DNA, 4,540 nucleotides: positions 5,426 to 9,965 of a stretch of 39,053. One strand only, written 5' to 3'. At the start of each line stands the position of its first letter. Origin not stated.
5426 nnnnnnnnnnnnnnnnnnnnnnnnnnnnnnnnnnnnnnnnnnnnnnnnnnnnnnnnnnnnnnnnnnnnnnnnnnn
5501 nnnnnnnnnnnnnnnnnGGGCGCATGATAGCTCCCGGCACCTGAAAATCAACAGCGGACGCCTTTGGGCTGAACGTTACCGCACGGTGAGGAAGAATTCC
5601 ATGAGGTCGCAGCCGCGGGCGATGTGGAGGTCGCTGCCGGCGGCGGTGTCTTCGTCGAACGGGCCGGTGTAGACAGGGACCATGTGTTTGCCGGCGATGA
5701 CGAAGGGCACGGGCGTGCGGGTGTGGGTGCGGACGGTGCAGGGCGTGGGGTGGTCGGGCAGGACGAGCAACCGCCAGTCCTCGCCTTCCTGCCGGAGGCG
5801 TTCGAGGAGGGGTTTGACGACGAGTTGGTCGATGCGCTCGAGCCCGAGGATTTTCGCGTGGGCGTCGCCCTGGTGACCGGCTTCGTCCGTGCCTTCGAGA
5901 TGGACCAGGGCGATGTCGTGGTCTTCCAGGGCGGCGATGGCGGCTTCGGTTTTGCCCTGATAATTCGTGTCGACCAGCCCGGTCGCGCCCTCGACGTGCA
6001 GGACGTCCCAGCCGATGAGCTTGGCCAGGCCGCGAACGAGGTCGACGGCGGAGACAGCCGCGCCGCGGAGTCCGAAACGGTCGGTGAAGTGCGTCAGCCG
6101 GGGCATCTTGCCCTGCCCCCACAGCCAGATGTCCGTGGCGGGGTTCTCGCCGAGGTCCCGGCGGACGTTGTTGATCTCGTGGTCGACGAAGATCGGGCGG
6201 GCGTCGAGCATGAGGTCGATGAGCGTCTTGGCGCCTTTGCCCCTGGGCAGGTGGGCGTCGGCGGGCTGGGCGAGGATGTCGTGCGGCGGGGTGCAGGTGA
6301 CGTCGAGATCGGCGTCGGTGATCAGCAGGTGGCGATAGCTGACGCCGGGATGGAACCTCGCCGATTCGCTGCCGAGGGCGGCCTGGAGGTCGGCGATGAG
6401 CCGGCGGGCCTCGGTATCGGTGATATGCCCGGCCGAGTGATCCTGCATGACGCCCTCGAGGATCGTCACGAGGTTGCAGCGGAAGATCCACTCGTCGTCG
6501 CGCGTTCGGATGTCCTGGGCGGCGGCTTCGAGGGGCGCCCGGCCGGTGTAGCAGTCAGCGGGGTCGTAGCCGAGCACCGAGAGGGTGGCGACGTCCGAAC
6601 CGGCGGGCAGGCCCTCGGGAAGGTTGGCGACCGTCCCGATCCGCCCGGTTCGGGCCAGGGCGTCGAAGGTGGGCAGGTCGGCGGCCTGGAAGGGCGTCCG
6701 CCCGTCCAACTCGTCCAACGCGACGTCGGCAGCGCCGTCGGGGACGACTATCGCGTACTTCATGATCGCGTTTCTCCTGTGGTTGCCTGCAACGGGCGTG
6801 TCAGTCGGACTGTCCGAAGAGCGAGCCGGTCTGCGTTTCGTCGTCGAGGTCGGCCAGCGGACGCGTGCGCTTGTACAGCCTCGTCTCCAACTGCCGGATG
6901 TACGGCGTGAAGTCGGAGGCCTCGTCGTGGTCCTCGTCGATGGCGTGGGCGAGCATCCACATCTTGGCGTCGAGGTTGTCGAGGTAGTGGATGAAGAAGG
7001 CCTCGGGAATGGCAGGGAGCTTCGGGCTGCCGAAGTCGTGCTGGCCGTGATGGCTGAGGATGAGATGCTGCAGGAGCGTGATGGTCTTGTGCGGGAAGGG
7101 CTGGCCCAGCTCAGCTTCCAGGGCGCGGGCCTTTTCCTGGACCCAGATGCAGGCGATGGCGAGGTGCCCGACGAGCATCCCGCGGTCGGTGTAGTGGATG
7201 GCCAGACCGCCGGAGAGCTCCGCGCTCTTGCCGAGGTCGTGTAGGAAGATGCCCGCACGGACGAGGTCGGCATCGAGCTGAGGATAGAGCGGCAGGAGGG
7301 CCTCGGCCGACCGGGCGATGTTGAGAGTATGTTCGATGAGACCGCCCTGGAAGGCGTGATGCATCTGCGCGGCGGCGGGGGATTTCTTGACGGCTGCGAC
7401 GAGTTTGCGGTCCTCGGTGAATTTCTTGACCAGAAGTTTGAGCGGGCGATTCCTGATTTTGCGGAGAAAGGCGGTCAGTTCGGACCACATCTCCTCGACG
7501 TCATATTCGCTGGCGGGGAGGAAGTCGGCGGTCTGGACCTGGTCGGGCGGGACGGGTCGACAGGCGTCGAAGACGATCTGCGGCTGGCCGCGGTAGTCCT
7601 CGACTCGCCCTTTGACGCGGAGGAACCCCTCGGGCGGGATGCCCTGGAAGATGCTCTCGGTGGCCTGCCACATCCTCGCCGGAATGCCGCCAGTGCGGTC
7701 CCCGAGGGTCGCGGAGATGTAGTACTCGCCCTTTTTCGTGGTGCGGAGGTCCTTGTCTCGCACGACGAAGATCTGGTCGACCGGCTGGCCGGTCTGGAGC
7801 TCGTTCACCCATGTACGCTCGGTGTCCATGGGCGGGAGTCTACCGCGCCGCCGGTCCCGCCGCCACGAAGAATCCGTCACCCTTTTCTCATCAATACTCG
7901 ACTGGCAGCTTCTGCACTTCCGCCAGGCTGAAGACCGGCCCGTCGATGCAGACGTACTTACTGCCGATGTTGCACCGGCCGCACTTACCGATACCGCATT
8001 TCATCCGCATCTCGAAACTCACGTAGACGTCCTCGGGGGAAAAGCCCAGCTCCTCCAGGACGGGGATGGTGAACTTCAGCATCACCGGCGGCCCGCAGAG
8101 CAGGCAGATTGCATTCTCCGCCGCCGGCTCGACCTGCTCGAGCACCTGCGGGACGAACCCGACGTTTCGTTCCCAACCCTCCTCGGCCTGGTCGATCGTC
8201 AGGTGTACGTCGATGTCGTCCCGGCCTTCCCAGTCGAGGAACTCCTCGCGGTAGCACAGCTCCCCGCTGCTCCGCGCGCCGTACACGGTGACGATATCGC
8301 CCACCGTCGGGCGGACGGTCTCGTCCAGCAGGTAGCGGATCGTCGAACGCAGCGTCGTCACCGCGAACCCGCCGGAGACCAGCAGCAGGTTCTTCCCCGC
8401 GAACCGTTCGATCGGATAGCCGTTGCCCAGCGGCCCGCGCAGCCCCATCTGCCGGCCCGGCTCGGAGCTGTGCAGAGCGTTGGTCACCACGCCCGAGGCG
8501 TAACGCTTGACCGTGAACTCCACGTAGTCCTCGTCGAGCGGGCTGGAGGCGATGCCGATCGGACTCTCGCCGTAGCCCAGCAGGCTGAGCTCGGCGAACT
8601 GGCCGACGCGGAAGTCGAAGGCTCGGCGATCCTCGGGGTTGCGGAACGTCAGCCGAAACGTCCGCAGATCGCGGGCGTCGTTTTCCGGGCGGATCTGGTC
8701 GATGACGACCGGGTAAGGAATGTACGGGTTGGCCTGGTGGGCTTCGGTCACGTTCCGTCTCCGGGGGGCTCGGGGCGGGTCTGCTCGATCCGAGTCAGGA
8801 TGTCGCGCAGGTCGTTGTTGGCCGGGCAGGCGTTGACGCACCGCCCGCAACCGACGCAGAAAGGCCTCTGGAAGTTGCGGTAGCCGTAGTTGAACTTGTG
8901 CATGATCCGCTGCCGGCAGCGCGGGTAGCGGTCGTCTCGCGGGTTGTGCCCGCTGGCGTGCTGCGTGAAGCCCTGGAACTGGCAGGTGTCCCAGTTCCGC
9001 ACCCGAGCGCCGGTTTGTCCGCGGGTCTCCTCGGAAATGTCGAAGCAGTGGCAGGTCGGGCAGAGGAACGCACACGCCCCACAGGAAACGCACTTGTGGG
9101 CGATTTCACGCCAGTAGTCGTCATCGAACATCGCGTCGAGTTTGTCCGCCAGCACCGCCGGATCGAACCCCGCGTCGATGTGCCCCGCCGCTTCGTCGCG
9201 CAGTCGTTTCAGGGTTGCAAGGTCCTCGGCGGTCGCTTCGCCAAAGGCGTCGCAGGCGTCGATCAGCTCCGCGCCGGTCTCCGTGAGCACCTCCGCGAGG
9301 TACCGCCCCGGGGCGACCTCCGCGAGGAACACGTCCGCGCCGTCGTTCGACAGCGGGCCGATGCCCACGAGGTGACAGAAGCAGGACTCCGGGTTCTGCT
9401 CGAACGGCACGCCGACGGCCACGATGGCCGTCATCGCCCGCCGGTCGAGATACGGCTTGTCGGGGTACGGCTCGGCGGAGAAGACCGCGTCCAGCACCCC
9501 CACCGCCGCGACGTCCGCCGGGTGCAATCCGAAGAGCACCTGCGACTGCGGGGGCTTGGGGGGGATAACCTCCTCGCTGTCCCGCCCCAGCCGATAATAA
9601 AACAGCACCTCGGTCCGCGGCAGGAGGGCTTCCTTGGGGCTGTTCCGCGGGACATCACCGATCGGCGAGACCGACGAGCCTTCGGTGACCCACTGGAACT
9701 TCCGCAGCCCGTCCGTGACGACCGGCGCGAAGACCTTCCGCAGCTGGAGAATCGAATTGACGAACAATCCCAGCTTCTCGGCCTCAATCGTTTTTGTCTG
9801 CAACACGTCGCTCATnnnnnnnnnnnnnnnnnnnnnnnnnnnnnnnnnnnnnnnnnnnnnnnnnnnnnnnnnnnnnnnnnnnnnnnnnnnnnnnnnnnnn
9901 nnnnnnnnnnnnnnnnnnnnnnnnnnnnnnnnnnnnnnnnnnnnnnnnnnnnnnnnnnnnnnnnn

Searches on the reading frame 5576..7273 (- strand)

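Call 6: search_protein_families(library=pfam, proteins=[window:5576-7273:-], max_evalue=0.001)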
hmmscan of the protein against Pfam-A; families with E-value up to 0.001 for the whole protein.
window:5576-7273:- (565 aa): 2 families
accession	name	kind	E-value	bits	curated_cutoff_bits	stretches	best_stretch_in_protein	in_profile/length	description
PF10143.14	PhosphMutase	-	1.2e-50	172.1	21.5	1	207-368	1-170/170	2,3-bisphosphoglycerate-independent phosphoglycerate mutase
PF01676.23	Metalloenzyme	-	6.2e-42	144.3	24.3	1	171-560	1-248/252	Metalloenzyme superfamily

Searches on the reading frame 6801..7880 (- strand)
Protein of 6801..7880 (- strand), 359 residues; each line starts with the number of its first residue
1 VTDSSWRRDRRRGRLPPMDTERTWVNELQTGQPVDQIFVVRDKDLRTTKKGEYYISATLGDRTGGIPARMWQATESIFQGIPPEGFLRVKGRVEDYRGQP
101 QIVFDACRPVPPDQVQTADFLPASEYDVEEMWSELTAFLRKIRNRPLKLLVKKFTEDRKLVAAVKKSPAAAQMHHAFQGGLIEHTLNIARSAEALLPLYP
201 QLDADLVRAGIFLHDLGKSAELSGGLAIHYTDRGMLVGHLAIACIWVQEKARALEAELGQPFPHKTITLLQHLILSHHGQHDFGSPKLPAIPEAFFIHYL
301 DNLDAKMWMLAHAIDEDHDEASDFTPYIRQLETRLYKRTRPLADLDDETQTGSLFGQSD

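Call 6: search_protein_families(library=pfam, proteins=[window:6801-7880:-], max_evalue=0.001)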
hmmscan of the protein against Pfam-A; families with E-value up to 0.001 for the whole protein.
window:6801-7880:- (359 aa): 2 families
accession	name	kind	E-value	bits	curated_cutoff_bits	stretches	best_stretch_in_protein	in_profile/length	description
PF01966.28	HD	-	1.4e-09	38.7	22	1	182-305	2-115/116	HD domain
PF01336.31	tRNA_anti-codon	-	2.1e-06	28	27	1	46-109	11-74/75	OB-fold nucleic acid binding domain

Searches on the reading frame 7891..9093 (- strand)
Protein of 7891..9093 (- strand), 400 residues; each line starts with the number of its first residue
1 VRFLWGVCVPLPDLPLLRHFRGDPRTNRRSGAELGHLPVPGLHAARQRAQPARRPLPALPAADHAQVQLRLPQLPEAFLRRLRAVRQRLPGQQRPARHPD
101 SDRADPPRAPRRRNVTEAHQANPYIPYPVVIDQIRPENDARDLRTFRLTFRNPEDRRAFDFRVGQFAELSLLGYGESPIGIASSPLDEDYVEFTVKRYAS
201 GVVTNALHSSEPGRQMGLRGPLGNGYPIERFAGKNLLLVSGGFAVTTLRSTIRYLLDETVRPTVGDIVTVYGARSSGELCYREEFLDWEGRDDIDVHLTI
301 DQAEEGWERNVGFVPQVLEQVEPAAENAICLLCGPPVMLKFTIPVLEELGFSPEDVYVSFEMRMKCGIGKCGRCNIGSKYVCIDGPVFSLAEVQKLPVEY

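Call 6: search_protein_families(library=pfam, proteins=[window:7891-9093:-], max_evalue=0.001)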
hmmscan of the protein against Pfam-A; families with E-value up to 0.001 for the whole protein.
window:7891-9093:- (400 aa): 3 families
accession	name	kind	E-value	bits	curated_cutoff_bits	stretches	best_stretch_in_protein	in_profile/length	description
PF00175.26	NAD_binding_1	-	4.9e-12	46.9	22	1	238-342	1-107/109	Oxidoreductase NAD-binding domain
PF10418.14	DHODB_Fe-S_bind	-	4.6e-10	39.5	23.9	1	361-393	1-40/41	Iron-sulfur cluster binding domain of dihydroorotate dehydrogenase B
PF00970.30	FAD_binding_6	-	1.1e-08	35.7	21.1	1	142-224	13-96/99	Oxidoreductase FAD-binding domain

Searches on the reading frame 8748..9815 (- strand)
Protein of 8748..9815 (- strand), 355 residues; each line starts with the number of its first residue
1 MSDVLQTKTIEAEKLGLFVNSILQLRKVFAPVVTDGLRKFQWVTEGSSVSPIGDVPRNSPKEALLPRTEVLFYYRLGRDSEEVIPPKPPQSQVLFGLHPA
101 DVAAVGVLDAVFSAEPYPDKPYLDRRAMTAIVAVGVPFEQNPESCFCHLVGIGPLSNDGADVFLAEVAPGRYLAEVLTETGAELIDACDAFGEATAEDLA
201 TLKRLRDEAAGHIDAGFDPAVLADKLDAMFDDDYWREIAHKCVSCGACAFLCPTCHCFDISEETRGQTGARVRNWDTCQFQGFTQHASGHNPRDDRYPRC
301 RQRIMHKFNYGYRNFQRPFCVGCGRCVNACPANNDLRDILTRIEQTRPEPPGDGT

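Call 6: search_protein_families(library=pfam, proteins=[window:8748-9815:-], max_evalue=0.001)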
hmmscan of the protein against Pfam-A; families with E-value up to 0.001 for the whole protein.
window:8748-9815:- (355 aa): 10 families
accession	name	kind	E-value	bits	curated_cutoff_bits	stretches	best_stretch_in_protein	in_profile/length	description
PF17179.9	Fer4_22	-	8.4e-31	107.1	27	1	241-333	1-94/95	4Fe-4S dicluster domain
PF00037.32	Fer4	-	2.7e-07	30.6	21.1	0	320-333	8-21/24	4Fe-4S binding domain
PF12797.12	Fer4_2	-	2.7e-07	30.5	24.5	1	319-332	9-22/22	4Fe-4S binding domain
PF13187.11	Fer4_9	-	1.7e-06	28.4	27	0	300-333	12-50/52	4Fe-4S dicluster domain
PF13237.11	Fer4_10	-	4.9e-06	26.8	25.5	1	319-337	8-26/53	4Fe-4S dicluster domain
PF14697.11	Fer4_21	-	9.5e-06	26.1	35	0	319-333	40-54/59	4Fe-4S dicluster domain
PF13534.11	Fer4_17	-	6.8e-05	23.8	22.2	0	228-253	31-57/61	4Fe-4S dicluster domain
PF25160.1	LdpA_Fe-S-bd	-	8e-05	22.8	27.6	0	317-333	25-41/49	LdpA Fe-S cluster-binding domain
PF12838.12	Fer4_7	-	0.00027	21.8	27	0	320-333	2-15/52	4Fe-4S dicluster domain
PF12837.12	Fer4_6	-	0.00035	20.8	25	1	319-333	8-22/24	4Fe-4S binding domain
